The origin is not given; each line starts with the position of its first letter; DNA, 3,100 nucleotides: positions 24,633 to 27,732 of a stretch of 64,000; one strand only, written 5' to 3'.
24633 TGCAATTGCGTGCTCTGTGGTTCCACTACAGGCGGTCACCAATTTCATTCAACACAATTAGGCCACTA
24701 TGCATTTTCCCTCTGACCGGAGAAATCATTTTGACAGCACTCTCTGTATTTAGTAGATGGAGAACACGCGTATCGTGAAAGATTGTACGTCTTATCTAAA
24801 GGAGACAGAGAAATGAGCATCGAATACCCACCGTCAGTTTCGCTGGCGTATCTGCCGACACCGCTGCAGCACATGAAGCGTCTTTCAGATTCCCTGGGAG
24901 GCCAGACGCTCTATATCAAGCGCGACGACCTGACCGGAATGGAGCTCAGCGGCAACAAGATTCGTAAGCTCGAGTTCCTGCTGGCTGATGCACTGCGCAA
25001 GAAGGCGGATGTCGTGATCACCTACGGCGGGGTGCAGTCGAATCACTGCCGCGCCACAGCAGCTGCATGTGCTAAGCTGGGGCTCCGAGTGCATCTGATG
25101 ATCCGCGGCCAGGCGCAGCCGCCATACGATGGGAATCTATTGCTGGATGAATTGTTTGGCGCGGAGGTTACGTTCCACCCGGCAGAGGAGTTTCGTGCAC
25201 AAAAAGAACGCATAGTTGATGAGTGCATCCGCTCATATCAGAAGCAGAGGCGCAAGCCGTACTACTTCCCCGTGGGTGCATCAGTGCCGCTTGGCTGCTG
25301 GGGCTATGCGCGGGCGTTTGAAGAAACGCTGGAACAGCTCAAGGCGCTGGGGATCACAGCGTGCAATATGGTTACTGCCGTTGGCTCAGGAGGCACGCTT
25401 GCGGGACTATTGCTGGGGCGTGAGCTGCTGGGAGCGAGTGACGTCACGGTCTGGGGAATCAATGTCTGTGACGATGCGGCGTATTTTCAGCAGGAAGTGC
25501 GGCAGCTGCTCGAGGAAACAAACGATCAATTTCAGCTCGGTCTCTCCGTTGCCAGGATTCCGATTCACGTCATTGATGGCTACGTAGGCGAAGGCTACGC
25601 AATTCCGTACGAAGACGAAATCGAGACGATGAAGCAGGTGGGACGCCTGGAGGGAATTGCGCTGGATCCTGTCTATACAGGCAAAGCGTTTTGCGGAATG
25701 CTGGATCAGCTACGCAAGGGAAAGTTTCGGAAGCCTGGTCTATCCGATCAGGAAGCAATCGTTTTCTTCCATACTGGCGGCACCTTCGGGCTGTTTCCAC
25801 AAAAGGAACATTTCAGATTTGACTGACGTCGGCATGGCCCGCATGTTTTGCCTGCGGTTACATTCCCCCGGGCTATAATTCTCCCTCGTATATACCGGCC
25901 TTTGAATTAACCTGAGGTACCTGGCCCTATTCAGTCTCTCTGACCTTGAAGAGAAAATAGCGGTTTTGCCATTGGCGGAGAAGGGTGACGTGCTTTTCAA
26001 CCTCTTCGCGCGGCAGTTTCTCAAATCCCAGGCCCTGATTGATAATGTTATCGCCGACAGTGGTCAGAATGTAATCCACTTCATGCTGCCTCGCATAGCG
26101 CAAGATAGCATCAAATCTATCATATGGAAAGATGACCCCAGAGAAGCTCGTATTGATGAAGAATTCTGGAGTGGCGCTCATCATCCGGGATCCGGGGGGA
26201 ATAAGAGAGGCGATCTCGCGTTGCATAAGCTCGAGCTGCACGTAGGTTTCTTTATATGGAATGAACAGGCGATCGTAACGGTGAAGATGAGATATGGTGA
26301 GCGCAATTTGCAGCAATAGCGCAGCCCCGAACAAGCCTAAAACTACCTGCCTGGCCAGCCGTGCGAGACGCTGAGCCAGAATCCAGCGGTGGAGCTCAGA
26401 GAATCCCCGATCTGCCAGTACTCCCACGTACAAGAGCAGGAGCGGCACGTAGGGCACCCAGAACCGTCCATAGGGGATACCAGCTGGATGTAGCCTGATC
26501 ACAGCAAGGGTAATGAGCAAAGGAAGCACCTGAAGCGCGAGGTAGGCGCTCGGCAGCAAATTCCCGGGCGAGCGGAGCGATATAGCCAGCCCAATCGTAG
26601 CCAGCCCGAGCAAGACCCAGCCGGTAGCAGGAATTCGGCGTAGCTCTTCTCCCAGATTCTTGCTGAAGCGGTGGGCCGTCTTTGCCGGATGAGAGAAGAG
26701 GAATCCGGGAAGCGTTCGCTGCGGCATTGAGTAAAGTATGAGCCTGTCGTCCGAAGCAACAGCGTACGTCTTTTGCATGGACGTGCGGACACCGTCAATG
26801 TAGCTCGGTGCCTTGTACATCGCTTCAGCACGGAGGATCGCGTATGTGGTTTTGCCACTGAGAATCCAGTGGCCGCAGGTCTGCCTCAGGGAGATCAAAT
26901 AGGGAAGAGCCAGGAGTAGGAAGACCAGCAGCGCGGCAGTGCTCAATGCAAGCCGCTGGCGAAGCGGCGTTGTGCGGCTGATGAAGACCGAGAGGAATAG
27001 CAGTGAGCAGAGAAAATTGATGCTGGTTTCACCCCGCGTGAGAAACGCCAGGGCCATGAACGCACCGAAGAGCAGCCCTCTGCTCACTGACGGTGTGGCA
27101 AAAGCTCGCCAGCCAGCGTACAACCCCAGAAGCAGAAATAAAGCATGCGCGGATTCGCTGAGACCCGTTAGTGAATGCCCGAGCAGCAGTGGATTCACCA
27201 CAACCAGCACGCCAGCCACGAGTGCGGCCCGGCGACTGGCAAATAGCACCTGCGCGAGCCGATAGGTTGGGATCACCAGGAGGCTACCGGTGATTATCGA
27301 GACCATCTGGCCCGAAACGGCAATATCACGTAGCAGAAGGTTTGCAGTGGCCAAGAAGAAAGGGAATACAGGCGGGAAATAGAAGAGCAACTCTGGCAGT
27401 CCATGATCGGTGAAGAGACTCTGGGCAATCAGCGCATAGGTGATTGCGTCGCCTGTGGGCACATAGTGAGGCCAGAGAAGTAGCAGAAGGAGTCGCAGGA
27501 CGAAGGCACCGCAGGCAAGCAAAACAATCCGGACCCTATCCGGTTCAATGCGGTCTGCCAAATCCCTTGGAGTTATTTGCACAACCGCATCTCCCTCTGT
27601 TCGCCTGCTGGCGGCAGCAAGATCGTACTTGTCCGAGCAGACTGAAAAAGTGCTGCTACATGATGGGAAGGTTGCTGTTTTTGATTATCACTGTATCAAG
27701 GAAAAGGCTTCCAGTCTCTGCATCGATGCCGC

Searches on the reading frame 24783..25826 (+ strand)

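Call 51: search_protein_families(library=pfam, proteins=[window:24783-25826:+], max_evalue=0.001)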
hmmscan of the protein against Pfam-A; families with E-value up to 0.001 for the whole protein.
window:24783-25826:+ (347 aa): 1 family
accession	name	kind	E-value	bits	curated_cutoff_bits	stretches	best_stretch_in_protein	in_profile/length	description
PF00291.31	PALP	-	4.9e-46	157.8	35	1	19-332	1-295/295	Pyridoxal-phosphate dependent enzyme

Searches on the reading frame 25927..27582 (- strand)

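Call 51: search_protein_families(library=pfam, proteins=[window:25927-27582:-], max_evalue=0.001)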
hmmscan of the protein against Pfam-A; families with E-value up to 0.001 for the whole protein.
window:25927-27582:- (551 aa): 2 families
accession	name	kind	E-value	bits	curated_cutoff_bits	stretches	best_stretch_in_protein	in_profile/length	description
PF13231.12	PMT_2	-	1.2e-09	39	26.1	1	70-228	3-157/160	Dolichyl-phosphate-mannose-protein mannosyltransferase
PF02366.24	PMT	-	8.9e-05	22.6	22.7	1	89-234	83-236/245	Dolichyl-phosphate-mannose-protein mannosyltransferase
